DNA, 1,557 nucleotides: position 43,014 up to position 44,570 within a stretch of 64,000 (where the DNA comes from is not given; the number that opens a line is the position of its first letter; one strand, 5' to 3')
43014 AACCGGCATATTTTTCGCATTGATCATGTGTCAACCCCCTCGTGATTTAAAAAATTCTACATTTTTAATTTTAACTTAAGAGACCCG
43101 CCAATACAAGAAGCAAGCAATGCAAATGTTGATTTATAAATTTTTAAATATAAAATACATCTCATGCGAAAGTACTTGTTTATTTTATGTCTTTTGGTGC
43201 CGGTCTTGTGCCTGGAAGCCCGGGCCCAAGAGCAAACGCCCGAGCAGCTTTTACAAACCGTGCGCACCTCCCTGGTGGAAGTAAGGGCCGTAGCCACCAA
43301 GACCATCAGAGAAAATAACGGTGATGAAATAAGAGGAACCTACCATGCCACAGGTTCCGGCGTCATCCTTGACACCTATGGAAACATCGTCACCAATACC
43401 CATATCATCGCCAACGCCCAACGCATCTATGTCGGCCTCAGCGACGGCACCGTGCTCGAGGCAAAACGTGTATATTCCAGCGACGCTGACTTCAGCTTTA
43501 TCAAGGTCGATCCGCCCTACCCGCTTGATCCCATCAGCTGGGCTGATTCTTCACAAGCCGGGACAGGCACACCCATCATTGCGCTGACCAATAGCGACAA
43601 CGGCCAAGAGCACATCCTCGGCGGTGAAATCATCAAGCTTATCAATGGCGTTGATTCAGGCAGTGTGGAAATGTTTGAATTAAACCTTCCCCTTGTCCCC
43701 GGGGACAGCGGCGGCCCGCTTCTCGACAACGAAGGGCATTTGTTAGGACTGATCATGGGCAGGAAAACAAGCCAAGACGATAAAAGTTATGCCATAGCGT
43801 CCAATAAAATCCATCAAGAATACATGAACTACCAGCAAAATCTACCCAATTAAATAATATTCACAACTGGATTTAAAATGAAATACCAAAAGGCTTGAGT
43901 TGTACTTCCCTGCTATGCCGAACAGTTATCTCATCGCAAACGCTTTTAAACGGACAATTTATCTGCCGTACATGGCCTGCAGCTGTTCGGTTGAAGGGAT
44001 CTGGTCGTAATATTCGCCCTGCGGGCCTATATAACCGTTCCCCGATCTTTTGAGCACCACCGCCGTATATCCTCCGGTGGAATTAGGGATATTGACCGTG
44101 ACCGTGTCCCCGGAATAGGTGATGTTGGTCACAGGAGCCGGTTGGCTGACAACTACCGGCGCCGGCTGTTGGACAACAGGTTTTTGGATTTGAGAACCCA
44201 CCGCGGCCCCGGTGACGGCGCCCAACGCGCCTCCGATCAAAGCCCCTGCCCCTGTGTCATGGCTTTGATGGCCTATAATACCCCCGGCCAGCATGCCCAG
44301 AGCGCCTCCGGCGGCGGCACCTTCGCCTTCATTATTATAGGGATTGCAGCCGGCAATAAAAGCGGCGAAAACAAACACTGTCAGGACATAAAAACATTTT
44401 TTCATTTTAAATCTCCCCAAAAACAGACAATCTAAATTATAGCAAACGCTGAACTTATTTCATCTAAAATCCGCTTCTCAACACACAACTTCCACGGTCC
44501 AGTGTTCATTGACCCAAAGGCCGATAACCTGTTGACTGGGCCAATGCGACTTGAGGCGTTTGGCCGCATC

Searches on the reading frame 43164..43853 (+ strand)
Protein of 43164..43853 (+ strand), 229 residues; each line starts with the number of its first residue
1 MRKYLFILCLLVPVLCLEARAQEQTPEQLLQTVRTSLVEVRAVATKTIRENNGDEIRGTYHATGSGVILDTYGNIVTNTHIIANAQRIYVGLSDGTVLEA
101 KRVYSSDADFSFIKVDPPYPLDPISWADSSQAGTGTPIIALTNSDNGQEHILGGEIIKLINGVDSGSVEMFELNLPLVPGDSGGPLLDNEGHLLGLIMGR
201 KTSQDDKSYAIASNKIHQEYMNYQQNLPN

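Call 10: search_protein_families(library=pfam, proteins=[window:43164-43853:+], max_evalue=0.01)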
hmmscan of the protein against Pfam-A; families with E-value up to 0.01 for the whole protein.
window:43164-43853:+ (229 aa): 2 families
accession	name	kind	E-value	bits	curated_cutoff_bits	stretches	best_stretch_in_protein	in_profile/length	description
PF13365.12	Trypsin_2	-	3.1e-20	73.8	27.6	1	64-196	1-144/144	Trypsin-like peptidase domain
PF00089.32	Trypsin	-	1.5e-07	31.9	20.6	1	62-212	25-210/220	Trypsin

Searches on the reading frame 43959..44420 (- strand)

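Call 10: search_protein_families(library=pfam, proteins=[window:43959-44420:-], max_evalue=0.01)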
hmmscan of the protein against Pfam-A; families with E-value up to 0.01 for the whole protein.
window:43959-44420:- (153 aa): 4 families
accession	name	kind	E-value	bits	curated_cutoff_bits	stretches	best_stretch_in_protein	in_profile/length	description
PF13488.11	Gly-zipper_Omp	-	1.1e-07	32.1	25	1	34-80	2-44/46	Glycine zipper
PF13441.11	Gly-zipper_YMGG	-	4.8e-07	29.8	28.9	1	30-77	2-45/45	YMGG-like Gly-zipper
PF05433.20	Rick_17kDa_Anti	-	0.00018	21.8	24.2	1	34-75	2-43/43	Glycine zipper 2TM domain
PF05818.17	TraT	-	0.00035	20.8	31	1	28-77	83-133/214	Enterobacterial TraT complement resistance protein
